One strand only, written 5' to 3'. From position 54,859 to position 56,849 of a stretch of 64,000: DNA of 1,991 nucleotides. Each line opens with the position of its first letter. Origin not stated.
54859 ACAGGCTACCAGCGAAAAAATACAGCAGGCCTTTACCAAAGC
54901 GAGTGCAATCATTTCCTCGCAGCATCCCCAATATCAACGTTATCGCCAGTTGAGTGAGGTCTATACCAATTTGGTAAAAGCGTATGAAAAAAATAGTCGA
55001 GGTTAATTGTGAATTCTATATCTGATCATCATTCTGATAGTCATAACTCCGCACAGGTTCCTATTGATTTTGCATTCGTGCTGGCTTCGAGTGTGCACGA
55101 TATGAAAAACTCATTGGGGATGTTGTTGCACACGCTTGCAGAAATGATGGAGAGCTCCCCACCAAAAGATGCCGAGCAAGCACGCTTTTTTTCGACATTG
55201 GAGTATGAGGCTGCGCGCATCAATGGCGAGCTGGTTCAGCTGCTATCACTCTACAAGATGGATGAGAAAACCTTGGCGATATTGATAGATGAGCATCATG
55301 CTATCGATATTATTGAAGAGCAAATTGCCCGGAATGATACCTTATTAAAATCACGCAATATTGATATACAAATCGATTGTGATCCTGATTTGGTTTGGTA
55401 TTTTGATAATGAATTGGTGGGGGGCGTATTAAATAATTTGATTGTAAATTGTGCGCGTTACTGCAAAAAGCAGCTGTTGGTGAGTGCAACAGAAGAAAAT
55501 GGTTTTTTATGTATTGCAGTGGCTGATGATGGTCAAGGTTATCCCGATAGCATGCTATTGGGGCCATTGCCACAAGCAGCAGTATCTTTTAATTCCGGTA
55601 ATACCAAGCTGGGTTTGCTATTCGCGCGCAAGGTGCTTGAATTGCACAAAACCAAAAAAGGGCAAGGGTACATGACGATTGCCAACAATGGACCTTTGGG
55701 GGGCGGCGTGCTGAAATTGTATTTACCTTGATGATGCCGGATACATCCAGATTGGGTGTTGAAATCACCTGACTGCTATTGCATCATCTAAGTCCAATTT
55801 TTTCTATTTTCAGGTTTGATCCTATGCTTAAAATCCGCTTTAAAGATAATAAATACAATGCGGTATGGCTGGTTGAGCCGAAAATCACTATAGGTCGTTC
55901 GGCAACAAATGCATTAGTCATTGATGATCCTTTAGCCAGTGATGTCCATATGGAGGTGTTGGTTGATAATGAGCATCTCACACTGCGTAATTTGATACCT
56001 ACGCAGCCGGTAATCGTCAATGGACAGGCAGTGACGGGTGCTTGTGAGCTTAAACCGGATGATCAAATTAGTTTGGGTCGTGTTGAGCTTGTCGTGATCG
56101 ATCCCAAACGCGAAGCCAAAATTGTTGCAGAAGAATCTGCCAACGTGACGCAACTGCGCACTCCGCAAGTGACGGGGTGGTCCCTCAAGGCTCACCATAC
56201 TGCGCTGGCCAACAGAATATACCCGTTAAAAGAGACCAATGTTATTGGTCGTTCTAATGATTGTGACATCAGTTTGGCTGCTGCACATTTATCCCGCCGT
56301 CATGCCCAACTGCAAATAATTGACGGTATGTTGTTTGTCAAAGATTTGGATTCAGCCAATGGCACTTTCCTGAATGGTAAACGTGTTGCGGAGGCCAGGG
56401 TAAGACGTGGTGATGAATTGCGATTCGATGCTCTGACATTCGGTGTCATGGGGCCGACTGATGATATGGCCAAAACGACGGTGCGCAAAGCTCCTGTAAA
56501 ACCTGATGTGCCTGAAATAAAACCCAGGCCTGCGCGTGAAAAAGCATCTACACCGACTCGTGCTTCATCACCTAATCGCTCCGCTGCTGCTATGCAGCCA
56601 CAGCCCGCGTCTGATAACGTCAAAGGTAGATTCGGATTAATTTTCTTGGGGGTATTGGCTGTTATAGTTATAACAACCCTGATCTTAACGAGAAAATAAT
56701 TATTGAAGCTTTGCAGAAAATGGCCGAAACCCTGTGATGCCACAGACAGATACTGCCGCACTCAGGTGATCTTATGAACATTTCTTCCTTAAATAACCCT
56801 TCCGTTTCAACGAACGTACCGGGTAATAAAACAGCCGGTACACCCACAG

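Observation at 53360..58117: Uncharacterised four-gene signalling cassette: REC-TPR regulator, sensor-less mini histidine kinase, membrane-anchored double-FHA protein and an acidic orphan protein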

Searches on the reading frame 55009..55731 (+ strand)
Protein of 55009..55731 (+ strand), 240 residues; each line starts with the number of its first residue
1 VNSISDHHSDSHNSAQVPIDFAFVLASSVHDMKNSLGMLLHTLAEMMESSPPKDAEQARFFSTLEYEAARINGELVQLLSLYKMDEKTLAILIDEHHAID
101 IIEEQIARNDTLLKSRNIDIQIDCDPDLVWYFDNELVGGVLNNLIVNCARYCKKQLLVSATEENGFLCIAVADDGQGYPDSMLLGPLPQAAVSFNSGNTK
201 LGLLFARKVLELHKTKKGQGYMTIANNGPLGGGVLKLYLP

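Call 3: search_protein_families(library=pfam, proteins=[window:55009-55731:+], max_evalue=0.01)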
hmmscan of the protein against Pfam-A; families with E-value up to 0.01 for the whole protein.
window:55009-55731:+ (240 aa): 1 family
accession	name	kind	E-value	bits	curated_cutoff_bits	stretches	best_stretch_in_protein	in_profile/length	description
PF02518.31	HATPase_c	-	4.9e-06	27.4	26.4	1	137-214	6-88/111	Histidine kinase-, DNA gyrase B-, and HSP90-like ATPase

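Call 4: search_protein_families(library=ncbifam, proteins=[window:55009-55731:+], max_evalue=0.01)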
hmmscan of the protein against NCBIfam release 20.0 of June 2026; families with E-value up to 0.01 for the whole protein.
window:55009-55731:+ (240 aa): 35 families (the best 25 are shown)
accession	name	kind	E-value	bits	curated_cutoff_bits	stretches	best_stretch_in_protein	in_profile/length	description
NF008312.0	PRK11100.1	equivalog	1e-13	51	356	1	30-215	265-454/477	two-component system sensor histidine kinase CreC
TIGR02966.1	phoR_proteo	equivalog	9.6e-13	47.8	334.2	1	26-182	119-277/333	phosphate regulon sensor histidine kinase PhoR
NF007898.0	PRK10604.1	equivalog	1.7e-12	47.3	478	1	30-237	221-419/433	two-component system sensor histidine kinase RstB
NF046044.1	PnpS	equivalog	6.8e-12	45.1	400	1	44-181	192-332/390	two-component system histidine kinase PnpS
NF033092.0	HK_WalK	equivalog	3.6e-11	42.4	725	1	52-214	402-573/594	cell wall metabolism sensor histidine kinase WalK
NF033091.0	HK_VanS_ACDEFG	equivalog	1.4e-09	37.5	400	1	28-214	81-274/293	vancomycin resistance histidine kinase VanS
NF007007.0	PRK09470.1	equivalog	3.1e-09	36.2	486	1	63-240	282-458/463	envelope stress sensor histidine kinase CpxA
NF045900.1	HisKinCpxALeg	equivalog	1.5e-08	33.9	800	1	53-216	262-432/451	two-component system sensor histidine kinase CpxA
NF047465.1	hybrid_HK_LvrA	exception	2.3e-08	32.5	1200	1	25-216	206-403/819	hybrid histidine kinase/response regulator LvrA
NF008235.0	PRK11006.1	equivalog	3.2e-08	32.9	390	1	26-181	209-364/431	phosphate regulon sensor histidine kinase PhoR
NF008077.0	PRK10815.1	equivalog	4.6e-08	32.2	497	1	26-214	273-459/488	two-component system sensor histidine kinase PhoQ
NF007004.0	PRK09467.1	equivalog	8.1e-08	31.5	415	1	101-225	302-421/440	two-component system sensor histidine kinase EnvZ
NF033792.0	ActS_PrrB_HisK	equivalog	8.8e-08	31.4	350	1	26-183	207-358/423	ActS/PrrB/RegB family redox-sensitive histidine kinase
NF041880.1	EPS_EpsF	equivalog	9.6e-08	30.9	900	1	51-214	305-470/492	response regulator EpsF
NF041735.1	hist_kin_RppB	equivalog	2e-07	30.2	400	1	26-180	221-379/438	two-component system sensor histidine kinase RppB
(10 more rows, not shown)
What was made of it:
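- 55009..55731 (+): g2: sensor-less cytoplasmic histidine kinase (DHp + CA, 240 aa), translationally coupled to g1. HATPase_c, plus histidine-kinase models aligned from residue ~26 (calls 3, 4).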

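Call 49: find_related_loci(query=A5, collection=metagenome_contigs, flank=7000)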
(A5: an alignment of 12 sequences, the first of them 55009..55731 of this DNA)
Query A5 (240 aa) in metagenome_contigs; peptide patterns used: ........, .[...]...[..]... (x = any residue, [..] = any of these).
330 stretches matched a pattern; 302 encode a relative of the query (tblastn E <= 1e-3); the best 80 are kept; 80 distinct loci.
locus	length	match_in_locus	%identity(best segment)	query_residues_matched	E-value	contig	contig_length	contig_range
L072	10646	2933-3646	84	3-240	9e-141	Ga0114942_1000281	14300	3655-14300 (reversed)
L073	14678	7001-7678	88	15-240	1e-140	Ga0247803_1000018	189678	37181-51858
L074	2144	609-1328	83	1-240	6e-148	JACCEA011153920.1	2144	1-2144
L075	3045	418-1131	83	3-240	3e-144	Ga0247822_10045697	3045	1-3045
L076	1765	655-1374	82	1-240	4e-149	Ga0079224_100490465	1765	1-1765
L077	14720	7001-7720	81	1-240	1e-137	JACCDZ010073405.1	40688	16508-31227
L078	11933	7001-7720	81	1-240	6e-138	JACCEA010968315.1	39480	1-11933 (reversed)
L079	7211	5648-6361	82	3-240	4e-137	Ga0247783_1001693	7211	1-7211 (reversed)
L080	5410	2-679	85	15-240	5e-136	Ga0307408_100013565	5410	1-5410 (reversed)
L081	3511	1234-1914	83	3-229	2e-136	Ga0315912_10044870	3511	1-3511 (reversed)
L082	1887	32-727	82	7-240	4e-142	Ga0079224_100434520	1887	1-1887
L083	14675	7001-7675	82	16-240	3e-131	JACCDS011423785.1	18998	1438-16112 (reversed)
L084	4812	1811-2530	79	1-240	5e-132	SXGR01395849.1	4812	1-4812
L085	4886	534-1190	85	9-227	4e-131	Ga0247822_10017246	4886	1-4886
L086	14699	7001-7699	79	7-240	2e-129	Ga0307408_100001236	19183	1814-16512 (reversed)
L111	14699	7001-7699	52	9-240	2e-79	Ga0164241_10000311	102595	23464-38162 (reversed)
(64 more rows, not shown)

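Call 79: search_protein_families(library=pfam, proteins=[L111:9019-10278:-], max_evalue=0.0001)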
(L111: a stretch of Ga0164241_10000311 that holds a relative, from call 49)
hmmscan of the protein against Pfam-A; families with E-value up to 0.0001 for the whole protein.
L111:9019-10278:- (419 aa): 2 families
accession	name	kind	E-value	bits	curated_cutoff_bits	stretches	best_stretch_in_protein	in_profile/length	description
PF08668.18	HDOD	-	1.6e-23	83.7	22.9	1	210-327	7-130/196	HDOD domain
PF00563.25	EAL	-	2.9e-16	60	31.3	1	59-196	90-236/236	EAL domain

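Call 80: search_protein_families(library=padloc, proteins=[window:55009-55731:+], max_evalue=0.001)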
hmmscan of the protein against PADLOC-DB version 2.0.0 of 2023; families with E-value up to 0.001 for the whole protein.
window:55009-55731:+ (240 aa): 0 families

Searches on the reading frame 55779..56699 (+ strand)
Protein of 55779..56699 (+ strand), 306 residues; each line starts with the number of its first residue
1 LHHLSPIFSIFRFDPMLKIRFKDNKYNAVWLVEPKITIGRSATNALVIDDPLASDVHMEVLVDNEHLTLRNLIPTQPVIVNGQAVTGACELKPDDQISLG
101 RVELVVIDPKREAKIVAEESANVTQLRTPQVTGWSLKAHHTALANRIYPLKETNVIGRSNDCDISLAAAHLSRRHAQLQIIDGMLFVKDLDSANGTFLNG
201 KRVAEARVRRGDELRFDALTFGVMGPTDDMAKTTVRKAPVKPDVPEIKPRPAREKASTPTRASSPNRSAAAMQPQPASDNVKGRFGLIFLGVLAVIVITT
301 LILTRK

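Call 3: search_protein_families(library=pfam, proteins=[window:55779-56699:+], max_evalue=0.01)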
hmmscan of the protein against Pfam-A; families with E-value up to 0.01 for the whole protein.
window:55779-56699:+ (306 aa): 2 families
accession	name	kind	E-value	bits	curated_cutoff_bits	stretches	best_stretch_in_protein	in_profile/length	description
PF00498.31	FHA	-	3.8e-31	107.8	20.7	2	155-216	2-66/67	FHA domain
PF16697.10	Yop-YscD_cpl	-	8.5e-24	84.1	33.2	2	28-107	11-91/94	Inner membrane component of T3SS, cytoplasmic domain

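Call 4: search_protein_families(library=ncbifam, proteins=[window:55779-56699:+], max_evalue=0.01)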
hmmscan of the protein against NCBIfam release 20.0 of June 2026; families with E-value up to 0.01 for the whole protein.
window:55779-56699:+ (306 aa): 7 families
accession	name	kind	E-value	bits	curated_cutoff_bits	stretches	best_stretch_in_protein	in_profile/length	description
NF049868.1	FhaB_Rv0019c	equivalog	5.3e-25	88.3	125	2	132-215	65-150/158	FHA domain-containing protein FhaB/FipA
NF033760.1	gliding_GltG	equivalog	1.9e-17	63.1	650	2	156-279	28-154/650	adventurous gliding motility protein GltG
TIGR03354.1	VI_FHA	hypoth_equivalog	6.8e-16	59.1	120.25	2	155-273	27-159/420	type VI secretion system-associated FHA domain protein TagH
NF052573.1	HisKinEspAMyxo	equivalog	1.4e-14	53.2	1400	1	142-219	35-114/755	serine histidine kinase EspA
NF041660.2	oxygluDhInhib_OdhI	equivalog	3.2e-13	49.7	200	1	151-215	55-119/130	oxoglutarate dehydrogenase inhibitor Odhl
NF052403.1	ESX1TransRegEspM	equivalog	1.4e-07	30.7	550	1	136-234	13-116/367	ESX-1 type VII secretion system transcriptional regulator EspM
TIGR02500.1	type_III_yscD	equivalog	3.2e-05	23.1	86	0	151-267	18-94/413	type III secretion system inner membrane ring subunit SctD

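Call 80: search_protein_families(library=padloc, proteins=[window:55824-56699:+], max_evalue=0.001)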
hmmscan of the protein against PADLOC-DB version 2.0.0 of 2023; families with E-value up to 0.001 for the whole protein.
window:55824-56699:+ (291 aa): 0 families
